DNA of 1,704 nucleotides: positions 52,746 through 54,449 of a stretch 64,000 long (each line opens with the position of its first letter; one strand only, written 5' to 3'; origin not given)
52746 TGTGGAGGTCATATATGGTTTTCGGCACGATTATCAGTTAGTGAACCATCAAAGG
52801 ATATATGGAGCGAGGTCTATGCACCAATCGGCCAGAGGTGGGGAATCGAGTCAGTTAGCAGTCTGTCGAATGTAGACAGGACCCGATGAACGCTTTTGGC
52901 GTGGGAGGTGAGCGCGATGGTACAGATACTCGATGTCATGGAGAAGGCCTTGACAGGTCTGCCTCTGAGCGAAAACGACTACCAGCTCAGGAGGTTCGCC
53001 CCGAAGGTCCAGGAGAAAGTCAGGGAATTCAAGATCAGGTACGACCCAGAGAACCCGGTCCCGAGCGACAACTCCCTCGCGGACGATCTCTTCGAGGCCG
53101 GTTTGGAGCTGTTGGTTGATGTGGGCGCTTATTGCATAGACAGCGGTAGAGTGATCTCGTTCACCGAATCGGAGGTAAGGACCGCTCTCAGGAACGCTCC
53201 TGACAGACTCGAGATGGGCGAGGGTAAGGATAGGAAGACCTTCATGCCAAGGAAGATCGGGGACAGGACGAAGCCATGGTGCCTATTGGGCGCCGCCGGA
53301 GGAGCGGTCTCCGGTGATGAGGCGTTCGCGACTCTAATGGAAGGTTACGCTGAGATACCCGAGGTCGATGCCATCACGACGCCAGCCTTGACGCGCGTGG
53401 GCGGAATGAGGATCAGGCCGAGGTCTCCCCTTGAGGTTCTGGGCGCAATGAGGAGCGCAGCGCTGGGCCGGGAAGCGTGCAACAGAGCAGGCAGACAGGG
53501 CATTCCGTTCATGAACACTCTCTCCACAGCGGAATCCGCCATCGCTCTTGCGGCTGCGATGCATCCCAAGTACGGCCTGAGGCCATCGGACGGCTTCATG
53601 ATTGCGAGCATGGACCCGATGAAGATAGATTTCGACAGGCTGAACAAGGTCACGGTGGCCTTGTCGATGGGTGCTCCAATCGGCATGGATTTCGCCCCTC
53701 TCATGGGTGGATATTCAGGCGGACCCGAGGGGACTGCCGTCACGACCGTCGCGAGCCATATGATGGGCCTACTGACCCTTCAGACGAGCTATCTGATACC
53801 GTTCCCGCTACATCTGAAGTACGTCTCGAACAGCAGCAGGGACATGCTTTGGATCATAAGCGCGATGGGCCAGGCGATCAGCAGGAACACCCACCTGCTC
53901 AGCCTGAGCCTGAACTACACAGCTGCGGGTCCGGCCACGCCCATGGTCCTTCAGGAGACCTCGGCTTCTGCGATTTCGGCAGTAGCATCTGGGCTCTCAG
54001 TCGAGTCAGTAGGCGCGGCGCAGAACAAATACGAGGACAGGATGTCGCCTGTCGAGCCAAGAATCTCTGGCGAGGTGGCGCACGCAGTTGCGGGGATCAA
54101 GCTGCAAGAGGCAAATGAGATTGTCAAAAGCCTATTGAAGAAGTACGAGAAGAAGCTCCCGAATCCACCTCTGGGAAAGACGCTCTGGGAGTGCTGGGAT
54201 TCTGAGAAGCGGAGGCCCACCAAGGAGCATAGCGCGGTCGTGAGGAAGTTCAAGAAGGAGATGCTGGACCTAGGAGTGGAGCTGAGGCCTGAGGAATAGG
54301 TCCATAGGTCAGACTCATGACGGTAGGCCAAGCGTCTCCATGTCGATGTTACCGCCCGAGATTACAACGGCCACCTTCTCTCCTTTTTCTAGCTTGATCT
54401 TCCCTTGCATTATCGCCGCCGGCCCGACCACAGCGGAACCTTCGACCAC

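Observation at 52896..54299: MtmB (monomethylamine methyltransferase) homolog without pyrrolysine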

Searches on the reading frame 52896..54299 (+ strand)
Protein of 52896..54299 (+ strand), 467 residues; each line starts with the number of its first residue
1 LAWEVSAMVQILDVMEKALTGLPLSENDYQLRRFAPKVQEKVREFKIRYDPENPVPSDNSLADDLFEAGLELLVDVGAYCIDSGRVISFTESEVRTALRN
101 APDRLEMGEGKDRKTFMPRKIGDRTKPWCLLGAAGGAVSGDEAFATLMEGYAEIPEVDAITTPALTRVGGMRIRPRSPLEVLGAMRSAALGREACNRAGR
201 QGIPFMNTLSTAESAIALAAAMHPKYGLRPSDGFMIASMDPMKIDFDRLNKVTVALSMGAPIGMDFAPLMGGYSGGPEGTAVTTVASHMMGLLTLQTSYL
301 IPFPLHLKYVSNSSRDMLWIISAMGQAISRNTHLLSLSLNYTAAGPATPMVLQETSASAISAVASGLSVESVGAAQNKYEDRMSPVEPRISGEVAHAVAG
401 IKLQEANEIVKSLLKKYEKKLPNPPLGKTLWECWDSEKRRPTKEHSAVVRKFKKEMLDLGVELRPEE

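Call 3: search_protein_families(library=pfam, proteins=[window:52896-54299:+], max_evalue=0.01)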
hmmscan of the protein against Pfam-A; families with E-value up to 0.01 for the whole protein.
window:52896-54299:+ (467 aa): 1 family
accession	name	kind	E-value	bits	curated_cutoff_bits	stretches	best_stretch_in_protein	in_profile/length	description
PF05369.18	MtmB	-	1.7e-94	317.6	25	1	9-460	1-449/450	Monomethylamine methyltransferase MtmB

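Call 4: search_protein_families(library=ncbifam, proteins=[window:52896-54299:+], max_evalue=0.01)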
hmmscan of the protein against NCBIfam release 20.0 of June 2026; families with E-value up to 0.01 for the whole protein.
window:52896-54299:+ (467 aa): 0 families

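Call 8: search_solved_structures(query=window:52896-54299:+, show_alignments=2, max_evalue=0.01)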
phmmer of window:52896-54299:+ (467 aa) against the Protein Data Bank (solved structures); distinct sequences matched with E-value up to 0.01: 2.
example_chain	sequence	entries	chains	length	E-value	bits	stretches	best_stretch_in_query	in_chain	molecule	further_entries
1l2q_A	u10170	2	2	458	1.4e-70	241.6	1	12-461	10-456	monomethylamine methyltransferase | Monomethylamine methyltransferase mtmB1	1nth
1tv2_A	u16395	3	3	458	1.5e-70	241.5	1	12-461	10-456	Monomethylamine methyltransferase mtmB1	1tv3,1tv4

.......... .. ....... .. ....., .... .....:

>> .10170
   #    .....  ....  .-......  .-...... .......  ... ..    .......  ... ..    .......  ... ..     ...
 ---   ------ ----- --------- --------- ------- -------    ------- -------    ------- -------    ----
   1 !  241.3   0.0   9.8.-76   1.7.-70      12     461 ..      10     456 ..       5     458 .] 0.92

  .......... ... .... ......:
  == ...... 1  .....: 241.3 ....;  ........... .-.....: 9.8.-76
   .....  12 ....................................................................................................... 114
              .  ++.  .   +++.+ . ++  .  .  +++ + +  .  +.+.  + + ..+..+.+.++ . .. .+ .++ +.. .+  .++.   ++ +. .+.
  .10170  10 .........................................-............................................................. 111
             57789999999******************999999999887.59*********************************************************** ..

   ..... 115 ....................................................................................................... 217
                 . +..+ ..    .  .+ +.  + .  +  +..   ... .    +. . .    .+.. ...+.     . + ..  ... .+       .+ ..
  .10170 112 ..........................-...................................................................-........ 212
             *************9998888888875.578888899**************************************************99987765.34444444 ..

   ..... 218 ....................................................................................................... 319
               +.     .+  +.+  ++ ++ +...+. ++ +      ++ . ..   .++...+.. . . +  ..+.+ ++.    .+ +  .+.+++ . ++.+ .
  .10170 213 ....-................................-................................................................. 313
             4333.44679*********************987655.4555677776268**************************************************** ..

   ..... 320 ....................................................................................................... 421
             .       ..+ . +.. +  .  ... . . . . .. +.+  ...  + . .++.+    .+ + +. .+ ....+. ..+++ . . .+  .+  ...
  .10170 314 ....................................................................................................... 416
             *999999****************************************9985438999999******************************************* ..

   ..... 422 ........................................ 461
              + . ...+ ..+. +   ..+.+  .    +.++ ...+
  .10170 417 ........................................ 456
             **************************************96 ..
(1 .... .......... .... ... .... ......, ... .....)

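Call 9: find_homologous_proteins(query=window:52896-54299:+)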
Query window:52896-54299:+ (467 aa): 443 proteins with E <= 0.001 among 8000 candidates; the best 120 are listed.
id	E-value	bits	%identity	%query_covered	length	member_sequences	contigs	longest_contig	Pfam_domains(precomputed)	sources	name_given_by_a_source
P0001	4.1e-287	970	93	98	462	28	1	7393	PF05369.19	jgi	jgi:methylamine--corrinoid protein Co-methyltransferase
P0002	7.7e-255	864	82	98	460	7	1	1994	PF05369.19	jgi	jgi:hypothetical protein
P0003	1.2e-253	860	82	99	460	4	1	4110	PF05369.19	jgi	-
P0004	8.4e-253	857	83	98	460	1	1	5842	PF05369.19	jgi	jgi:methylamine--corrinoid protein Co-methyltransferase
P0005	2.6e-252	855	83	98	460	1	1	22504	PF05369.19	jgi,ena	-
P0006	2.9e-252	855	82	98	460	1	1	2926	PF05369.19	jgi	jgi:methylamine--corrinoid protein Co-methyltransferase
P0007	2.5e-251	852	82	98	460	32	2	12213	PF05369.19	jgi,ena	-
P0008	6.4e-251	851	81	98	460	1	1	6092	PF05369.19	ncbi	-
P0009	1.2e-249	847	82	98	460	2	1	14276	PF05369.19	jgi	jgi:methylamine--corrinoid protein Co-methyltransferase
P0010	7.5e-249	844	81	98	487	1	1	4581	PF05369.19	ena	-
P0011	3.3e-248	842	80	98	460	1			PF05369.19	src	-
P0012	1.2e-247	840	78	99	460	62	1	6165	PF05369.19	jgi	-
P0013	4.4e-246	835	81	98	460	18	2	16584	PF05369.19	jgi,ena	-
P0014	5.5e-246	835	79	99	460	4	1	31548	PF05369.19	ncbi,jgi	jgi:methylamine--corrinoid protein Co-methyltransferase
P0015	6.1e-246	834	78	98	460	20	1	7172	PF05369.19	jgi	jgi:methylamine--corrinoid protein Co-methyltransferase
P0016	1.4e-245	833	81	98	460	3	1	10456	PF05369.19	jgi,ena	-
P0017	1.7e-245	833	80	98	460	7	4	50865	PF05369.19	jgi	jgi:methylamine--corrinoid protein Co-methyltransferase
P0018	1.7e-244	830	78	99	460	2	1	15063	PF05369.19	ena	-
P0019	2.2e-244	829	80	99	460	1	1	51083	PF05369.19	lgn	-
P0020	8.8e-244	827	80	99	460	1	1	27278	PF05369.19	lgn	-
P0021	2.1e-243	826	79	97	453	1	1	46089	PF05369.19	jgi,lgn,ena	-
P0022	1.0e-241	821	79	98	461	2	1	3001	PF05369.19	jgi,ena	-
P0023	1.4e-241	820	79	97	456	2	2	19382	PF05369.19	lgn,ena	-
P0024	2.5e-240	816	78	98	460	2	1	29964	PF05369.19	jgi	jgi:methylamine--corrinoid protein Co-methyltransferase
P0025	3.0e-240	816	78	98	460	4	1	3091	PF05369.19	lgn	-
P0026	1.1e-239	814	77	99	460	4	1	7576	PF05369.19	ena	-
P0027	9.7e-239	811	77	98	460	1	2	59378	PF05369.19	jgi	-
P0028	7.8e-238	808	78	98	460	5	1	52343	PF05369.19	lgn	-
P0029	1.5e-236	803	76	98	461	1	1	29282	PF05369.19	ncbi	-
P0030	2.7e-233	793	76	99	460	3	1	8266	PF05369.19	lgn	-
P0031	9.4e-233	791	76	98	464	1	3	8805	PF05369.19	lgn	-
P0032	1.9e-232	790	76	98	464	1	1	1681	PF05369.19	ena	-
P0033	2.5e-232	790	76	98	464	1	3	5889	PF05369.19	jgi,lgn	-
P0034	4.0e-232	789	75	99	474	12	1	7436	PF05369.19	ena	-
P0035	6.2e-232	788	75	99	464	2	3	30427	PF05369.19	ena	-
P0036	8.8e-232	788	73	97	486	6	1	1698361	PF05369.19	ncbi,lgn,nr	ncbi:MAG: monomethylamine:corrinoid methyltransferase [Methanobacteriota archaeon]|nr:MAG: monomethy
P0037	7.4e-231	785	75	98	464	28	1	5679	PF05369.19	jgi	jgi:methylamine--corrinoid protein Co-methyltransferase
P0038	2.2e-230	783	76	98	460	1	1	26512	PF05369.19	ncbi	ncbi:MAG: monomethylamine:corrinoid methyltransferase [Thermoplasmata archaeon]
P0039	2.4e-230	783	76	98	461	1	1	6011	PF05369.19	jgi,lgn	-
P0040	2.8e-230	783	75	99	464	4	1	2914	PF05369.19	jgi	jgi:methylamine--corrinoid protein Co-methyltransferase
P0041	8.7e-230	781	75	99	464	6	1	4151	PF05369.19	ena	-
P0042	1.2e-229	781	73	99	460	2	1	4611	PF05369.19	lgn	-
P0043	3.9e-229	779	73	99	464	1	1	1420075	PF05369.19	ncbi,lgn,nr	ncbi:MAG: monomethylamine:corrinoid methyltransferase [Methanobacteriota archaeon]|nr:MAG: monomethy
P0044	1.4e-228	777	73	99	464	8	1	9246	PF05369.19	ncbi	-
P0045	1.8e-228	777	74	99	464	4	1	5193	PF05369.19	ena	-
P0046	8.7e-228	775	73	98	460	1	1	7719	PF05369.19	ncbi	-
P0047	1.9e-227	774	73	98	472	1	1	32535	PF05369.19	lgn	-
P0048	4.7e-227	772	73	98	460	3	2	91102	PF05369.19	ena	-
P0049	1.2e-226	771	72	99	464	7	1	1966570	PF05369.19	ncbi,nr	ncbi:MAG: monomethylamine:corrinoid methyltransferase [Methanobacteriota archaeon]|nr:MAG: monomethy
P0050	1.4e-226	771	73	99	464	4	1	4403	PF05369.19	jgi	jgi:methylamine--corrinoid protein Co-methyltransferase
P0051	1.9e-226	770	72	99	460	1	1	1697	PF05369.19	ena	-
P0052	2.4e-226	770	72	98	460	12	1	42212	PF05369.19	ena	-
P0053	3.6e-226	769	73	99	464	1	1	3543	PF05369.19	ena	-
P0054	6.3e-226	768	72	99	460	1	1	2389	PF05369.19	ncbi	-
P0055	7.1e-226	768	72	99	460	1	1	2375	PF05369.19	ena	-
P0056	1.2e-225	768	73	99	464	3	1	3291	PF05369.19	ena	-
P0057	2.2e-225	767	74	98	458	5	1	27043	PF05369.19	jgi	-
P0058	2.6e-225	766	72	99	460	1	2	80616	PF05369.19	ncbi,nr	ncbi:MAG: monomethylamine:corrinoid methyltransferase [Thermoplasmatota archaeon]|nr:monomethylamine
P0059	3.8e-225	766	71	98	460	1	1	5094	PF05369.19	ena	-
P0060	5.0e-225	766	72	98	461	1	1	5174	PF05369.19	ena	-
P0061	5.9e-225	765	71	99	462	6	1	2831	PF05369.19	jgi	-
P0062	6.8e-225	765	72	99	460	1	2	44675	PF05369.19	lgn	-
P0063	8.0e-225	765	71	99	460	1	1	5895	PF05369.19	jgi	jgi:methylamine--corrinoid protein Co-methyltransferase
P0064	8.4e-225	765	71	98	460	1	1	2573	PF05369.19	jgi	jgi:methylamine--corrinoid protein Co-methyltransferase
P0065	8.5e-225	765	71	98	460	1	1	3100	PF05369.19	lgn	-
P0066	9.2e-225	765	71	99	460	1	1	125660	PF05369.19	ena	-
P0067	9.2e-225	765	71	99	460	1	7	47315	PF05369.19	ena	-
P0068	1.2e-224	764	71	98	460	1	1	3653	PF05369.19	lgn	-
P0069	1.3e-224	764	71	99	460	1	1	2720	PF05369.19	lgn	-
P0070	1.7e-224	764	71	98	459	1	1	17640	PF05369.19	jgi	jgi:methylamine--corrinoid protein Co-methyltransferase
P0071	1.9e-224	764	71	98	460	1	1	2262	PF05369.19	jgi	-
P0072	2.1e-224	763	71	99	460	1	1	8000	PF05369.19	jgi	-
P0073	2.1e-224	763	71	99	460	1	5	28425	PF05369.19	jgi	-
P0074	2.6e-224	763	71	98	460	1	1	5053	PF05369.19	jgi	jgi:methylamine--corrinoid protein Co-methyltransferase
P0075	3.0e-224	763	71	98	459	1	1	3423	PF05369.19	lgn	-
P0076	3.5e-224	763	71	98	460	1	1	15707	PF05369.19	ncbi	-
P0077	5.6e-224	762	71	98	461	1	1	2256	PF05369.19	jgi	-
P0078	6.8e-224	762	73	98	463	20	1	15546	PF05369.19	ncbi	-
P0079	6.9e-224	762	71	98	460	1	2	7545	PF05369.19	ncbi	-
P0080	9.3e-224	761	70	99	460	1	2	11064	PF05369.19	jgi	jgi:methylamine--corrinoid protein Co-methyltransferase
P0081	9.6e-224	761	71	98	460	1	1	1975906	PF05369.19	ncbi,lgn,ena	-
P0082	1.3e-223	761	71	98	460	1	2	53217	PF05369.19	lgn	-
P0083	1.8e-223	760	71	98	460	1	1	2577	PF05369.19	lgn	-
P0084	1.9e-223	760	71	98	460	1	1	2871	PF05369.19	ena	-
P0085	2.1e-223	760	71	98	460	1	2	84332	PF05369.19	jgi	-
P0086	2.7e-223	760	71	98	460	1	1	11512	PF05369.19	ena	-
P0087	2.8e-223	760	73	99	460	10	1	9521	PF05369.19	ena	-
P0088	2.9e-223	760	73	98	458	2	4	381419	PF05369.19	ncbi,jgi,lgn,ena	ncbi:MAG TPA: monomethylamine:corrinoid methyltransferase [Thermoplasmata archaeon]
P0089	3.4e-223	759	71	98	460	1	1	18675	PF05369.19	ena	-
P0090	3.5e-223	759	71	98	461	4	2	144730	PF05369.19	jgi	-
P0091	3.8e-223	759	72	98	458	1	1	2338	PF05369.19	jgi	-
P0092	4.0e-223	759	71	98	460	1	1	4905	PF05369.19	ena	-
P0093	4.9e-223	759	71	98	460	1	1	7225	PF05369.19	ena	-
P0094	6.4e-223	759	71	98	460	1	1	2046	PF05369.19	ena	-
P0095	6.5e-223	759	71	98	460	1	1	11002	PF05369.19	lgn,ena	-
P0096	6.5e-223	759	71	98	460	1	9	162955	PF05369.19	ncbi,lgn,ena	ncbi:MAG: monomethylamine:corrinoid methyltransferase [Thermoplasmata archaeon]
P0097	7.7e-223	758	71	98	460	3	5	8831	PF05369.19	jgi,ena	-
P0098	9.5e-223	758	71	98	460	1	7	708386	PF05369.19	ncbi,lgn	-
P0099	1.1e-222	758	71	99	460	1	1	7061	PF05369.19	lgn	-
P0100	1.2e-222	758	71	98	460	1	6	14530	PF05369.19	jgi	jgi:methylamine--corrinoid protein Co-methyltransferase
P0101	1.2e-222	758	71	98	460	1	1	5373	PF05369.19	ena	-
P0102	1.4e-222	757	70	98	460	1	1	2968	PF05369.19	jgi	-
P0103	1.9e-222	757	72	98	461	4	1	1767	PF05369.19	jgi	jgi:methylamine--corrinoid protein Co-methyltransferase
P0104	2.4e-222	757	71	98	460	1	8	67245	PF05369.19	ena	-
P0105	2.5e-222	757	71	98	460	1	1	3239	PF05369.19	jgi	jgi:methylamine--corrinoid protein Co-methyltransferase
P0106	3.5e-222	756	72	97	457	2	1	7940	PF05369.19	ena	-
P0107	4.7e-222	756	71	98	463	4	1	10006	PF05369.19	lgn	-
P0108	5.6e-222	755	70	99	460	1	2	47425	PF05369.19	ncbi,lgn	-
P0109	8.6e-222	755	71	98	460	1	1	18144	PF05369.19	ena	-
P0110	9.3e-222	755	71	98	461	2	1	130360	PF05369.19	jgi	jgi:hypothetical protein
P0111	1.1e-221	755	70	99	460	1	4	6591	PF05369.19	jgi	jgi:methylamine--corrinoid protein Co-methyltransferase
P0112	1.2e-221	754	71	98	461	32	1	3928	PF05369.19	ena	-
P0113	1.4e-221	754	71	98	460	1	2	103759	PF05369.19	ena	-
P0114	1.9e-221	754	70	99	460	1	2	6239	PF05369.19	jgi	jgi:methylamine--corrinoid protein Co-methyltransferase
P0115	2.2e-221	754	70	99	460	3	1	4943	PF05369.19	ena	-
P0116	2.2e-221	754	72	98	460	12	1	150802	PF05369.19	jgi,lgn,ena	-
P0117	2.4e-221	753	70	99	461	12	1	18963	PF05369.19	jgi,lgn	jgi:methylamine--corrinoid protein Co-methyltransferase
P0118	3.8e-221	753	70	99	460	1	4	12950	PF05369.19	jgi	jgi:methylamine--corrinoid protein Co-methyltransferase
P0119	5.7e-221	752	71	98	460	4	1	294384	PF05369.19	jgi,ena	-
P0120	8.6e-221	752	71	97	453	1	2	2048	PF05369.19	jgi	jgi:methylamine--corrinoid protein Co-methyltransferase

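Call 10: find_encoding_contigs(protein=window:52917-54299:+, flank=10000, max_places=4)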
Protein window:52917-54299:+ (460 aa): 1 contig read that carries it; 1 place shown.
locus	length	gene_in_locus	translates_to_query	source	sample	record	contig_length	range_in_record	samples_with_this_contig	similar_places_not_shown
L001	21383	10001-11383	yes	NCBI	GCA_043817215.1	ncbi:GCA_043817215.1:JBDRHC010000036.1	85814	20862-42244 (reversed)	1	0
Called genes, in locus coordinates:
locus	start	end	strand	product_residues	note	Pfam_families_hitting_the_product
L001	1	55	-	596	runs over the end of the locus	PF02730:AFOR_N, PF01314:AFOR_C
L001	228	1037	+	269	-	PF01925:TauE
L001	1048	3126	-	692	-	PF02897:Peptidase_S9_N, PF00326:Peptidase_S9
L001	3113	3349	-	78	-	-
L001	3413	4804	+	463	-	PF00083:Sugar_tr, PF07690:MFS_1, PF13347:MFS_2 (weak), PF07690:MFS_1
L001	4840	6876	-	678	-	PF04389:Peptidase_M28, PF16254:DUF4910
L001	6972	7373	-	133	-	PF01641:SelR, PF24046:At4g08330 (weak)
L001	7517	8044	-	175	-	PF00881:Nitroreductase, PF14512:TM1586_NiRdase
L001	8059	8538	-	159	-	PF01625:PMSR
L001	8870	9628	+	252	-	PF19420:DDAH_eukar, PF02274:ADI (weak)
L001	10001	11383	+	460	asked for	PF05369:MtmB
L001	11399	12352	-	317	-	PF00291:PALP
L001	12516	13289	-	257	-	PF18761:Heliorhodopsin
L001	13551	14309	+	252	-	PF08986:DUF1889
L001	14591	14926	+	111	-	PF06253:MTTB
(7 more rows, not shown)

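Call 25: find_encoding_contigs(protein=P0036, flank=10000, max_places=2)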
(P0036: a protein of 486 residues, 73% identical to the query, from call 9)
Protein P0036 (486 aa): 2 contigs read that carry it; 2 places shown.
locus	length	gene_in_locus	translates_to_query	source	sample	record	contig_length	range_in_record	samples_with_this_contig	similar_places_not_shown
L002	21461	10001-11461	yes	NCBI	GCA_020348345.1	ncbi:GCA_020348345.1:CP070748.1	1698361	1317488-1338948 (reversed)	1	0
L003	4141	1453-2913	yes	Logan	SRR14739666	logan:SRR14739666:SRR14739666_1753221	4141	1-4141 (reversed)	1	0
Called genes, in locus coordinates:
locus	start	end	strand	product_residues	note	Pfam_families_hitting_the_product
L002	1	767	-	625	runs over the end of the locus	PF00801:PKD (weak), PF18911:PKD_4, PF22352:K319L-like_PKD, PF18911:PKD_4 (weak)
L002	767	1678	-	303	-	PF00005:ABC_tran, PF13304:AAA_21 (faint)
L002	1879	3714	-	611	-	PF02730:AFOR_N, PF01314:AFOR_C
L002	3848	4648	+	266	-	PF01925:TauE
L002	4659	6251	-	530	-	PF00753:Lactamase_B, PF12706:Lactamase_B_2, PF07521:RMMBL (faint)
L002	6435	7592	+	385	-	PF03435:Sacchrp_dh_NADP, PF16653:Sacchrp_dh_C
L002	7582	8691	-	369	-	PF13243:SQHop_cyclase_C (faint)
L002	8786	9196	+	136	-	-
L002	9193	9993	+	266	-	PF02274:ADI (faint), PF19420:DDAH_eukar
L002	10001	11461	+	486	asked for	PF05369:MtmB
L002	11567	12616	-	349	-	PF01555:N6_N4_Mtase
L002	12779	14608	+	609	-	PF09826:Beta_propel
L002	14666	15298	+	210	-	PF25213:HVO_A0261_N (weak), PF12840:HTH_20, PF01022:HTH_5, PF01047:MarR (faint), PF09339:HTH_IclR (weak), PF12802:MarR_2, PF13412:HTH_24 (weak)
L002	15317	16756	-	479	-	PF06253:MTTB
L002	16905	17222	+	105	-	-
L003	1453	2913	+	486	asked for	PF05369:MtmB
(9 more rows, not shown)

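Call 26: find_encoding_contigs(protein=P0088, flank=10000, max_places=2)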
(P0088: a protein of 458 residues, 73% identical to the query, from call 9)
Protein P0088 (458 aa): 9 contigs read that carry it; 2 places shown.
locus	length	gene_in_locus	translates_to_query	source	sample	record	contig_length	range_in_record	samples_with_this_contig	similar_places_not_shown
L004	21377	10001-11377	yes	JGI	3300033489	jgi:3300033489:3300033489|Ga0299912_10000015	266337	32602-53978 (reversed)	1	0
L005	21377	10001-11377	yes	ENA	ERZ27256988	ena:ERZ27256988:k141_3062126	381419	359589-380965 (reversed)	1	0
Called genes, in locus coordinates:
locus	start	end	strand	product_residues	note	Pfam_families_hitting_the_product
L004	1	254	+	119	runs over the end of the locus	-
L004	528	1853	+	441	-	PF01909:NTP_transf_2, PF09249:tRNA_NucTransf2, PF21133:CAA_C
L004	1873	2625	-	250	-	-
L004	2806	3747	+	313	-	PF00633:HHH (faint), PF14520:HHH_5, PF00154:RecA_N, PF08423:Rad51, PF06745:ATPase (weak)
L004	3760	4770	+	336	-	PF11599:AviRa (faint), PF01555:N6_N4_Mtase (weak), PF01170:UPF0020, PF13847:Methyltransf_31, PF13649:Methyltransf_25 (weak)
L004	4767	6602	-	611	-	PF02163:Peptidase_M50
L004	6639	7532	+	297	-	PF01040:UbiA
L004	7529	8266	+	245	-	PF01884:PcrB, PF00977:His_biosynth (weak)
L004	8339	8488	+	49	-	-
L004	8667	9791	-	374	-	PF18911:PKD_4, PF00801:PKD, PF22352:K319L-like_PKD, PF00801:PKD, PF18911:PKD_4, PF22352:K319L-like_PKD (weak), PF18911:PKD_4, PF00801:PKD, +3 more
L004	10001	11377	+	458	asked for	PF05369:MtmB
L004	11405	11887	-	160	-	PF01641:SelR, PF24046:At4g08330 (faint)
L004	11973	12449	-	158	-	PF01625:PMSR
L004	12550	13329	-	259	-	PF18761:Heliorhodopsin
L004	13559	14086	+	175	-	PF04832:SOUL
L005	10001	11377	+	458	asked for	PF05369:MtmB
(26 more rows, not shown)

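Call 28: find_encoding_contigs(protein=P0049, flank=10000, max_places=1)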
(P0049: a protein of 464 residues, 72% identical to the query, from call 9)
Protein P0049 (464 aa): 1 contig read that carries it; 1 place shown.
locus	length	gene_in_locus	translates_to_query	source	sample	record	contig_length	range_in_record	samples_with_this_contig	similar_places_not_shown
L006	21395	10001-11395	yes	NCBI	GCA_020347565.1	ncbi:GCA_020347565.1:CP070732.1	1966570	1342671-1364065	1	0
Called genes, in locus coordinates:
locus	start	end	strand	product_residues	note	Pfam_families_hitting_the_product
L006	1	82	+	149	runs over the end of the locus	-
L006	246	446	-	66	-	-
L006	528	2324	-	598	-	PF02730:AFOR_N, PF01314:AFOR_C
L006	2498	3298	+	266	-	PF01925:TauE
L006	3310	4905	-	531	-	PF00753:Lactamase_B (weak), PF12706:Lactamase_B_2 (weak)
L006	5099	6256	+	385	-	PF01118:Semialdhyde_dh (faint), PF03435:Sacchrp_dh_NADP, PF16653:Sacchrp_dh_C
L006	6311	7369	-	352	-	-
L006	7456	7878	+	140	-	-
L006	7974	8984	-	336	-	PF21347:DUF3108_like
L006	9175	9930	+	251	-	PF19420:DDAH_eukar (weak), PF02274:ADI (faint)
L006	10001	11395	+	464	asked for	PF05369:MtmB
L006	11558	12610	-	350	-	PF01555:N6_N4_Mtase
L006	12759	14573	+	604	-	PF09826:Beta_propel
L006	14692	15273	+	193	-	PF25213:HVO_A0261_N (weak), PF12840:HTH_20, PF01022:HTH_5, PF01047:MarR (weak), PF09339:HTH_IclR (faint), PF12802:MarR_2, PF13412:HTH_24 (weak)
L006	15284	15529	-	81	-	-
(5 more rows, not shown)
